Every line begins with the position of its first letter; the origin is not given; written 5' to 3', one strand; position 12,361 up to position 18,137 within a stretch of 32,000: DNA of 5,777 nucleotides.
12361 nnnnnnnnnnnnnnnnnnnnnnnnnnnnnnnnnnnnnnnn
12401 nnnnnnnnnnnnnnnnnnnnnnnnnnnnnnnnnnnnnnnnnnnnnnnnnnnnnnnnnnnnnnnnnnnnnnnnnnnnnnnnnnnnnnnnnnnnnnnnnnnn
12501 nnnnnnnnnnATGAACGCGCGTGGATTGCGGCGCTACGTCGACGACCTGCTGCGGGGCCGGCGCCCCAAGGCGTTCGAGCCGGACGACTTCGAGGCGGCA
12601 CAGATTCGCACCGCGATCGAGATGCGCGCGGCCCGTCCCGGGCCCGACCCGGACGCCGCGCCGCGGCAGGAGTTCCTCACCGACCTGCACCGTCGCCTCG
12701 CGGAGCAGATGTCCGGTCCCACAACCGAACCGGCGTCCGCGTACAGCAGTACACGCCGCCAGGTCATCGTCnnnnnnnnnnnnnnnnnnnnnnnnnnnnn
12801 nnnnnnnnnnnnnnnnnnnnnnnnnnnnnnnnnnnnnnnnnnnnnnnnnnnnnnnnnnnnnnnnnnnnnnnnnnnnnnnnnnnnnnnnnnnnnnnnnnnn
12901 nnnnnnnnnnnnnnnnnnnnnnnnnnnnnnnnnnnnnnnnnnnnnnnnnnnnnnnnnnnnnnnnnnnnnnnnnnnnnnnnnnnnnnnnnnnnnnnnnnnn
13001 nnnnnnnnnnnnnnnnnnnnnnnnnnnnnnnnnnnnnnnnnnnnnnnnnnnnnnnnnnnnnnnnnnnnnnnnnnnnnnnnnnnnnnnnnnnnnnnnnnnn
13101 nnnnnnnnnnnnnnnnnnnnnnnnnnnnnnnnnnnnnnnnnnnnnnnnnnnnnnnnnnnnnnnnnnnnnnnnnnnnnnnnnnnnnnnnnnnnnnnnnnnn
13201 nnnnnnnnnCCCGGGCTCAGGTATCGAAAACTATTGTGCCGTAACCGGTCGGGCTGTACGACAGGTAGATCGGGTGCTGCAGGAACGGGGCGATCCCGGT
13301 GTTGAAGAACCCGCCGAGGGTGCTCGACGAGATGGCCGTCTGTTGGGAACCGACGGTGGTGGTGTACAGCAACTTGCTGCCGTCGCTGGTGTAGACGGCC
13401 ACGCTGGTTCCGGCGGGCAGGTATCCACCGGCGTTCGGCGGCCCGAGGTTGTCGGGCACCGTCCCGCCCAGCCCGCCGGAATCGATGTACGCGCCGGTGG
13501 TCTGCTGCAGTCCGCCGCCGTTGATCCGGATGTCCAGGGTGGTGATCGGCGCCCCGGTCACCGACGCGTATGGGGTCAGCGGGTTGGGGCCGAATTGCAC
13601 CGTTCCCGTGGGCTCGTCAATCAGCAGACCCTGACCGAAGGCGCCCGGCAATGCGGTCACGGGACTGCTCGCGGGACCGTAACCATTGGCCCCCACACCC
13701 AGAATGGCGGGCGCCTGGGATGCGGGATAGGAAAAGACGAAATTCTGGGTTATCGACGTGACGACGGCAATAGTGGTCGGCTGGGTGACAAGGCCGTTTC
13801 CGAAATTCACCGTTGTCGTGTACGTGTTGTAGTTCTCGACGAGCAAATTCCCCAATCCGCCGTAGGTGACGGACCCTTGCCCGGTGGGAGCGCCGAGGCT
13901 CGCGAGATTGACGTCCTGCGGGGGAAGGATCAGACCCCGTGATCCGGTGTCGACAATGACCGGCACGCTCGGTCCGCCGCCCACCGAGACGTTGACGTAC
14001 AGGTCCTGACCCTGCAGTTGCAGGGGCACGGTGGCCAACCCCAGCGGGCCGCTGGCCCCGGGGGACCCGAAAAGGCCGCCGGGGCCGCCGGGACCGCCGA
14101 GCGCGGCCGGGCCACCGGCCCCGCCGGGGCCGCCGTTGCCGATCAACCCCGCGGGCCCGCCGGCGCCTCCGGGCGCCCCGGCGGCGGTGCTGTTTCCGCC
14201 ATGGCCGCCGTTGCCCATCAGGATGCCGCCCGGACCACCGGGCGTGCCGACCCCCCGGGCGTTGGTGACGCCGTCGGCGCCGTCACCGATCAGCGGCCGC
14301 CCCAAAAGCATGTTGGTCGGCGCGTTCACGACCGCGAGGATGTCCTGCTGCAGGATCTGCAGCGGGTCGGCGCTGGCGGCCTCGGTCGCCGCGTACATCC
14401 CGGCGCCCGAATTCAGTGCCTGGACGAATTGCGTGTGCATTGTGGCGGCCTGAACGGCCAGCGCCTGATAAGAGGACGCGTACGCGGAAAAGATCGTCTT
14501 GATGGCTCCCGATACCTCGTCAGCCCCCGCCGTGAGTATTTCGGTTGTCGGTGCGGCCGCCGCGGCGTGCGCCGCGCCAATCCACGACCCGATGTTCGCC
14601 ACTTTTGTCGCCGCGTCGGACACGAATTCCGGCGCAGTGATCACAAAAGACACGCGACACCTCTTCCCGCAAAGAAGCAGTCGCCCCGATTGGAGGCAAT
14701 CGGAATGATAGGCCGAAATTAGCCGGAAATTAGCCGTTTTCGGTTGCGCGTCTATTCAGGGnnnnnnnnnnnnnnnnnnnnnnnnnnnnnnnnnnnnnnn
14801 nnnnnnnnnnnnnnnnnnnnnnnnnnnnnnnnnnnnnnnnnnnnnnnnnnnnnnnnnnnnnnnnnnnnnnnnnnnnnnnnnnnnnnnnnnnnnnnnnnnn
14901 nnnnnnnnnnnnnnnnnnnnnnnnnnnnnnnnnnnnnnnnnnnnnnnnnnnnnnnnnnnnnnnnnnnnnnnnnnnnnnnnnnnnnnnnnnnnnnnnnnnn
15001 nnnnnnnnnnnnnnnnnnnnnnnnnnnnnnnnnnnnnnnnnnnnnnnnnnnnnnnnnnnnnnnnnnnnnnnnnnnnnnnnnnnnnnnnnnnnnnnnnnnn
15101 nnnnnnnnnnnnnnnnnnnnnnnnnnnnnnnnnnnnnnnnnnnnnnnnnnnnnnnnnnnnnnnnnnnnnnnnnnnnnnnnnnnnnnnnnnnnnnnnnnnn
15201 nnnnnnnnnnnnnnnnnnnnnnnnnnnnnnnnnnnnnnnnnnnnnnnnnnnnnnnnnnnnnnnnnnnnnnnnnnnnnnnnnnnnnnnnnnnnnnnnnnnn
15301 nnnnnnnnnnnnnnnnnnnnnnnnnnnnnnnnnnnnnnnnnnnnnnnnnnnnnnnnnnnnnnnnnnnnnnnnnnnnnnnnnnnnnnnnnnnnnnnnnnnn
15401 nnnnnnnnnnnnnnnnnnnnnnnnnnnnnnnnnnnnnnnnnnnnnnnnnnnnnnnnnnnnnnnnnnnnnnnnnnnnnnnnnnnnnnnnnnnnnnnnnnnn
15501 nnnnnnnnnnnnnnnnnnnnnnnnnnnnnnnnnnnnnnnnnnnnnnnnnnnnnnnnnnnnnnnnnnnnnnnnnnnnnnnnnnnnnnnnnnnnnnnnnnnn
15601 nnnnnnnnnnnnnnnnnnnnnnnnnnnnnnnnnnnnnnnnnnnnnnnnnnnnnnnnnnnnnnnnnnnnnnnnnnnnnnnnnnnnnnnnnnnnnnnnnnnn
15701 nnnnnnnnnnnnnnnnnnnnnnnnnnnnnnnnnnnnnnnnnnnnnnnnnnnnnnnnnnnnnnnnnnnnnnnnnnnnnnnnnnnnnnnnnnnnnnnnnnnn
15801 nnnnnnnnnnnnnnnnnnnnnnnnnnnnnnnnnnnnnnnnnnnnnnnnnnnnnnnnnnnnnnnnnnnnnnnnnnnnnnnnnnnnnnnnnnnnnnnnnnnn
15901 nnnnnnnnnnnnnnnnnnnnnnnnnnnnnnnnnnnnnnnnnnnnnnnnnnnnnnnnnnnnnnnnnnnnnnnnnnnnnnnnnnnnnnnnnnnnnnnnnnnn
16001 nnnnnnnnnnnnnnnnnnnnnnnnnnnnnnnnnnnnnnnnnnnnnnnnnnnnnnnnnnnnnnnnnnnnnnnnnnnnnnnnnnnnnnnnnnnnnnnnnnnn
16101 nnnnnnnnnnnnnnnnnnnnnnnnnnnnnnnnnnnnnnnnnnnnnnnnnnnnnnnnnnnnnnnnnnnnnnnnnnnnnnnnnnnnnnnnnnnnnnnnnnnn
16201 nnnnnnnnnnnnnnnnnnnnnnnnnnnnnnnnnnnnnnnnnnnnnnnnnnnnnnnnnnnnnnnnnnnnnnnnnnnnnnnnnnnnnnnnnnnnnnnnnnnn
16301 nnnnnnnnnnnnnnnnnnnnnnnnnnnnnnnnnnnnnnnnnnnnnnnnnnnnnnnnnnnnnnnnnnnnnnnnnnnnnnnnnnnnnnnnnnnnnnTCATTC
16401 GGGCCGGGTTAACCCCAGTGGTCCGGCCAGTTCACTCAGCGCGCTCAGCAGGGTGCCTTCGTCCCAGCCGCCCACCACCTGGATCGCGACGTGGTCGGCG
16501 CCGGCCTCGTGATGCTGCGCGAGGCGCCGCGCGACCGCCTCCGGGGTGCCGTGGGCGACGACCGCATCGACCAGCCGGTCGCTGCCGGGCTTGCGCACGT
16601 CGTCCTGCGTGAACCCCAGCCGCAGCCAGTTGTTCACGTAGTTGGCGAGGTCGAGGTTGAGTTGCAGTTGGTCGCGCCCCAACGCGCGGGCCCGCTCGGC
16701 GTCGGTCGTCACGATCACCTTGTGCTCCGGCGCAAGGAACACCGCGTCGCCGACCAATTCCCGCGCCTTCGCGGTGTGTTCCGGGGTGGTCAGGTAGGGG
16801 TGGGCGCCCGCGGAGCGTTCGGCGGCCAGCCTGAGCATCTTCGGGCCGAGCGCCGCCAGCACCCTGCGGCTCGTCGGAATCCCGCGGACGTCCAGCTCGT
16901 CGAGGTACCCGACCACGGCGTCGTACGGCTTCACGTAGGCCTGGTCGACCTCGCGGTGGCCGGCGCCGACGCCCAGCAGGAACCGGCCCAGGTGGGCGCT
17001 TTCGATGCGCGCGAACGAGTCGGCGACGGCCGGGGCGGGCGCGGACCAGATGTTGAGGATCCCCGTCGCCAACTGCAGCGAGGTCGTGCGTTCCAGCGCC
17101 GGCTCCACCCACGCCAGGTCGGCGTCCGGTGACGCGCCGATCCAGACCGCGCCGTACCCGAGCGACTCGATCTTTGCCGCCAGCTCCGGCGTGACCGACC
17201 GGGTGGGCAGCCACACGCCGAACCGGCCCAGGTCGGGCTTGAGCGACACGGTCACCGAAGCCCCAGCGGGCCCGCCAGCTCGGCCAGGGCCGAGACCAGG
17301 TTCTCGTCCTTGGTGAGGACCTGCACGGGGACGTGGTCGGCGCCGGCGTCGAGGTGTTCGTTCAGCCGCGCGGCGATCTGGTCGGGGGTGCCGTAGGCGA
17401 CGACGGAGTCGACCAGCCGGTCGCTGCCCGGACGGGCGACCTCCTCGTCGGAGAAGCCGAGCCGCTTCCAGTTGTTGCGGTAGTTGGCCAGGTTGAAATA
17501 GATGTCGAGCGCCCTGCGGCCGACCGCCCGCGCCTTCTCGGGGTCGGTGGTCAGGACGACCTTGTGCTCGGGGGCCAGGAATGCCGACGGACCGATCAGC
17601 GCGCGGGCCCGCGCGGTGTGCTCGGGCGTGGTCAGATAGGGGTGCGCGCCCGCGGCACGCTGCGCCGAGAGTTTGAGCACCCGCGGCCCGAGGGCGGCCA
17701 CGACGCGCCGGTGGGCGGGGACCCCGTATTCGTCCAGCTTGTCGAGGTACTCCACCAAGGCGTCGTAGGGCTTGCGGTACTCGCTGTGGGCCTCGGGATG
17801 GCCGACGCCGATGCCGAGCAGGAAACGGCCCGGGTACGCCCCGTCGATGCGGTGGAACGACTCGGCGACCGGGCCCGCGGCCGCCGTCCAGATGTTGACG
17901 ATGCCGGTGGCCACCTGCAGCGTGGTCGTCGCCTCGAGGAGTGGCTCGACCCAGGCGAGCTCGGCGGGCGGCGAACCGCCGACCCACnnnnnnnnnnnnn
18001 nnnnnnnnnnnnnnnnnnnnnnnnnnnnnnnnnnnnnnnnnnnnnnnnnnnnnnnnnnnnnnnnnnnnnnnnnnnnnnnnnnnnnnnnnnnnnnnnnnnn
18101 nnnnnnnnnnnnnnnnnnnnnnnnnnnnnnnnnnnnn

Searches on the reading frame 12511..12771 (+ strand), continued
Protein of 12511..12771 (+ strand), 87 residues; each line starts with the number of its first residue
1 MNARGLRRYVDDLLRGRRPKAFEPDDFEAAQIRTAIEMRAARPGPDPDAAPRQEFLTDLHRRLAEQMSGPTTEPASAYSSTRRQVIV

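Call 81: search_protein_families(library=pfam, proteins=[L152:3329-3742:+, L116:2198-3304:+, L116:3332-5452:+, L118:2162-3370:+, L130:5299-5841:+, L162:1186-1725:+, L082:5170-5889:+, L082:4694-5152:+], max_evalue=0.01)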
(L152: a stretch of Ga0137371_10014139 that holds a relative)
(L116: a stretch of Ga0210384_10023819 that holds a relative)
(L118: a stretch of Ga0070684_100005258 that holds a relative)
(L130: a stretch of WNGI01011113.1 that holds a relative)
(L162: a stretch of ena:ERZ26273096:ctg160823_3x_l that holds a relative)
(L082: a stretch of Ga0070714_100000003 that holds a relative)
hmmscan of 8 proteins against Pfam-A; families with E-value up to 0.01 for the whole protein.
L152:3329-3742:+ (137 aa): 5 families
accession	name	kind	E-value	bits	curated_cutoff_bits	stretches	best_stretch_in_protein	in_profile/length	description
PF13115.11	YtkA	-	5.7e-16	59.4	25.9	1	40-124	2-84/85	YtkA-like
PF05751.16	FixH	-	0.0002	21.8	23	1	37-128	56-138/150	FixH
PF02369.22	Big_1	-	0.0053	17.3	34.9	1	47-130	2-85/93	Bacterial Ig-like domain (group 1)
PF12704.14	MacB_PCD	-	0.0063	17.2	27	1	5-90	5-78/207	MacB-like periplasmic core domain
PF14221.11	DUF4330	-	0.0086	16.7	27.6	1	10-119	19-129/167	Domain of unknown function (DUF4330)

L116:2198-3304:+ (368 aa): 14 families
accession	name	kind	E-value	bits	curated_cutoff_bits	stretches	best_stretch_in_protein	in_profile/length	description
PF21783.3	YNCE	-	9.9e-19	68.3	27.1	3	76-144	263-331/339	YNCE-like beta-propeller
PF10282.15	Lactonase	-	1.6e-13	51.1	21.7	2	101-171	248-323/344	Lactonase, 7-bladed beta-propeller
PF02239.22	Cytochrom_D1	-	3.6e-12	46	25.5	1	75-172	13-110/368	Cytochrome D1 heme domain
PF25174.1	Beta-prop_THOC3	-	6e-12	45.6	305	1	74-267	66-256/272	THOC3 beta-propeller domain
PF07676.18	PD40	-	8.9e-09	35.5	20.9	0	231-241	16-26/38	WD40-like Beta Propeller Repeat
PF16819.11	DUF5074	-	1.3e-07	31.5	27.2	1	52-174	94-219/353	Domain of unknown function (DUF5074)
PF08450.18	SGL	-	2.9e-07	30.8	26.3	0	79-198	117-244/246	SMP-30/Gluconolactonase/LRE-like region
PF24684.1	Vgb_lyase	-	3.2e-07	29.9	50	1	73-199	156-283/290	Virginiamycin B lyase family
PF23414.1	Beta-prop_EML_2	-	5.8e-06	26.3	90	0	71-167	14-109/266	Echinoderm microtubule-associated protein second beta-propeller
PF01436.27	NHL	-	6.7e-06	26.3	20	0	141-156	4-18/28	NHL repeat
PF22494.2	choice_anch_I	-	4.9e-05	22.8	32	0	120-269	86-233/489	Choice-of-anchor I domain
PF03646.20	FlaG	-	0.0025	18.4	23.8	0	78-94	64-80/101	FlaG protein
PF01731.26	Arylesterase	-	0.0033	18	21.3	0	97-118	54-75/86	Arylesterase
PF25172.1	Beta-prop_WDR3_2nd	-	0.0042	16.8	140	0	77-165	20-106/293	WDR3 second beta-propeller domain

L116:3332-5452:+ (706 aa): 2 families
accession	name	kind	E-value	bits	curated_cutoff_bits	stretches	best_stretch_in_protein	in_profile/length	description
PF04234.18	CopC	-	2.8e-18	67.1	23.3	1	38-133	1-91/92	CopC domain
PF05425.18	CopD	-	6.1e-09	36.6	32.1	1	311-405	2-105/105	Copper resistance protein D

L118:2162-3370:+ (402 aa): 1 family
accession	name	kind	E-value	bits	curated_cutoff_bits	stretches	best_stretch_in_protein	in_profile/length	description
PF01569.27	PAP2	-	4e-07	30.3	27.2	1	280-400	14-122/130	PAP2 superfamily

L130:5299-5841:+ (180 aa): 1 family
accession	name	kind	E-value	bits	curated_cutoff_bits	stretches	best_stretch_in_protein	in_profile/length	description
PF03640.20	Lipoprotein_15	-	5.2e-27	93.5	24.4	2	68-107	4-46/47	Secreted repeat of unknown function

L162:1186-1725:+ (179 aa): 0 families

L082:5170-5889:+ (239 aa): 1 family
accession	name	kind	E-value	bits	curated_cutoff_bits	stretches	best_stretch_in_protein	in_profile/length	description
PF00127.26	Copper-bind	-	1.1e-07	32.7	21.2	1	42-120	12-98/99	Copper binding proteins, plastocyanin/azurin family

L082:4694-5152:+ (152 aa): 3 families
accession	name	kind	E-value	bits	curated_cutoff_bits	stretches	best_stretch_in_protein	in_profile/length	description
PF13473.12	Cupredoxin_1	-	9.6e-20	71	27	1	30-127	10-104/104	Cupredoxin-like domain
PF00127.26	Copper-bind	-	6.5e-06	26.9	21.2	1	47-127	9-98/99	Copper binding proteins, plastocyanin/azurin family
PF07705.17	CARDB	-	0.0046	17.6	22.7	1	52-127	10-83/101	CARDB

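Call 86: list_cluster_members(proteins=[P0163, P0180, P0209, P0213, P0229, P0242, P0249, P0263, P0268, P0222])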
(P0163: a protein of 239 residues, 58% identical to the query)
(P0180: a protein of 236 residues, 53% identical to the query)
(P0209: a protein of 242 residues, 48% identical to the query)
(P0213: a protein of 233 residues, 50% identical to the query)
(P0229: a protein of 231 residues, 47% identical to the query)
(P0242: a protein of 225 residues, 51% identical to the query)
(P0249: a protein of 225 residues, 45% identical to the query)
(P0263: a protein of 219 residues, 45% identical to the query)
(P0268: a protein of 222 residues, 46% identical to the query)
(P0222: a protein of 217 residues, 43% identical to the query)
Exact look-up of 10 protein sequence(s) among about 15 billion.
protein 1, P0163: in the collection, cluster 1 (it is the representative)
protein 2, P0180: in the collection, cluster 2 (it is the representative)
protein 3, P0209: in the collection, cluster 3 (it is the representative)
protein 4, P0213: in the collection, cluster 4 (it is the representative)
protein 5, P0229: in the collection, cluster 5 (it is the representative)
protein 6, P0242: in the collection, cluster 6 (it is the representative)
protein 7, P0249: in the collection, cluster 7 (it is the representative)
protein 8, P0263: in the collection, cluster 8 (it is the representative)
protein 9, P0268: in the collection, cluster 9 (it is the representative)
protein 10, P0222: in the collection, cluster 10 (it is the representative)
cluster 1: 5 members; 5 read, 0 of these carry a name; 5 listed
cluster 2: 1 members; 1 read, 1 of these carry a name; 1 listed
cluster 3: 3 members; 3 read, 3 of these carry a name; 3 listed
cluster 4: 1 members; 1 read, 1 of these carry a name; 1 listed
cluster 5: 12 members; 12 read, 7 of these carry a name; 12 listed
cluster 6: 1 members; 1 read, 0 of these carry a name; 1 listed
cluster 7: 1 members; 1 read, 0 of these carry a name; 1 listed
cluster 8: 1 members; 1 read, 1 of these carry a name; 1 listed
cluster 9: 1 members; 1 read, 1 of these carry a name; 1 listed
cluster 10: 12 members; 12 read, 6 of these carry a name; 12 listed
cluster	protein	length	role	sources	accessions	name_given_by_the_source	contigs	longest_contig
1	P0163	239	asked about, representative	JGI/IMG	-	-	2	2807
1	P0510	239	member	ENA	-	-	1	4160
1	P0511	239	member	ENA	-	-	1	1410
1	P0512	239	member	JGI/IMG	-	-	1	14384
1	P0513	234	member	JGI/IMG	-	-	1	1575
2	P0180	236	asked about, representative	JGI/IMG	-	nitrite reductase/ring-hydroxylating ferredoxin subunit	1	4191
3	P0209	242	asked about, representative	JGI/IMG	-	Rieske Fe-S protein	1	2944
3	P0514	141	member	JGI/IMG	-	Rieske Fe-S protein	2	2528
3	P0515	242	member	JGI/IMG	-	Rieske Fe-S protein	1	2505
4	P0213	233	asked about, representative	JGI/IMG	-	nitrite reductase/ring-hydroxylating ferredoxin subunit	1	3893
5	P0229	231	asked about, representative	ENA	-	-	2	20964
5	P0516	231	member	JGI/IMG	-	nitrite reductase/ring-hydroxylating ferredoxin subunit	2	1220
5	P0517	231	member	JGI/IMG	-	cytochrome b6-f complex iron-sulfur subunit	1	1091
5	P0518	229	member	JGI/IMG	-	cytochrome b6-f complex iron-sulfur subunit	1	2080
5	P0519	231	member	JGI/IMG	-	cytochrome b6-f complex iron-sulfur subunit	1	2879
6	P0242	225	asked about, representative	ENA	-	-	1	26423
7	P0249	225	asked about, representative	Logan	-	-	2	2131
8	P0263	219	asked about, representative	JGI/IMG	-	cytochrome b6-f complex iron-sulfur subunit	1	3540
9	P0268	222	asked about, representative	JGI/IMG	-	cytochrome b6-f complex iron-sulfur subunit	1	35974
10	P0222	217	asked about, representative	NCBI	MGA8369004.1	MAG: hypothetical protein WB765_02645 [Acidimicrobiales bacterium]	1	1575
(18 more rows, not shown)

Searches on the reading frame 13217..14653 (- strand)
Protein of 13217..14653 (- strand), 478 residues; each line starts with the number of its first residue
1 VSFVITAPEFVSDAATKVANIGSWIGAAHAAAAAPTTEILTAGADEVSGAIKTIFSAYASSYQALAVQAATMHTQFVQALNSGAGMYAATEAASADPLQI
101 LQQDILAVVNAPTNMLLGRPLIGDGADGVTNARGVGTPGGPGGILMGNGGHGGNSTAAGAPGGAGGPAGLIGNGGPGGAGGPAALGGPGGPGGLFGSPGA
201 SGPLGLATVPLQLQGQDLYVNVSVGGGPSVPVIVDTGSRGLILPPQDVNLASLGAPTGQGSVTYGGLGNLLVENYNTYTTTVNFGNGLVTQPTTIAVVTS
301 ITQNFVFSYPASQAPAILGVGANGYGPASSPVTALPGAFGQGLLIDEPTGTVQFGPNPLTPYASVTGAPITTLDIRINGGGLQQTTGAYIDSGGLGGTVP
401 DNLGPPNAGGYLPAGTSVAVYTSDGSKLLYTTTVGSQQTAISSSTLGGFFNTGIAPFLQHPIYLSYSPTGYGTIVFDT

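Call 3: search_protein_families(library=pfam, proteins=[window:13217-14653:-], max_evalue=0.01)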
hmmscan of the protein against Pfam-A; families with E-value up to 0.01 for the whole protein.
window:13217-14653:- (478 aa): 4 families
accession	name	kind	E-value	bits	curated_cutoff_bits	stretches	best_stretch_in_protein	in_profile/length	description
PF20729.2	PE-PGRS_C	-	1.4e-94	316.8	33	1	207-473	1-264/265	PE-PGRS C-terminal aspartyl peptidase-like domain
PF00934.25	PE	-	1.1e-29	103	22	1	4-93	1-90/91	PE family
PF21526.2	PGRS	-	7.6e-20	71.5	27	1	122-194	1-72/73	PGRS repeats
PF13650.11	Asp_protease_2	-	0.0085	17.2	24.3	1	220-297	1-75/90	Aspartyl protease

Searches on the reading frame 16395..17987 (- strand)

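Call 87: search_protein_families(library=pfam, proteins=[window:16395-17987:-], max_evalue=0.001)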
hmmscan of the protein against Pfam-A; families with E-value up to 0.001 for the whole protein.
window:16395-17987:- (530 aa): 1 family
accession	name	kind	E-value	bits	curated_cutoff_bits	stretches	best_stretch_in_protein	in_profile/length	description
PF00296.26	Bac_luciferase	-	6.1e-18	65.7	27.9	2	267-357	26-122/314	Luciferase-like monooxygenase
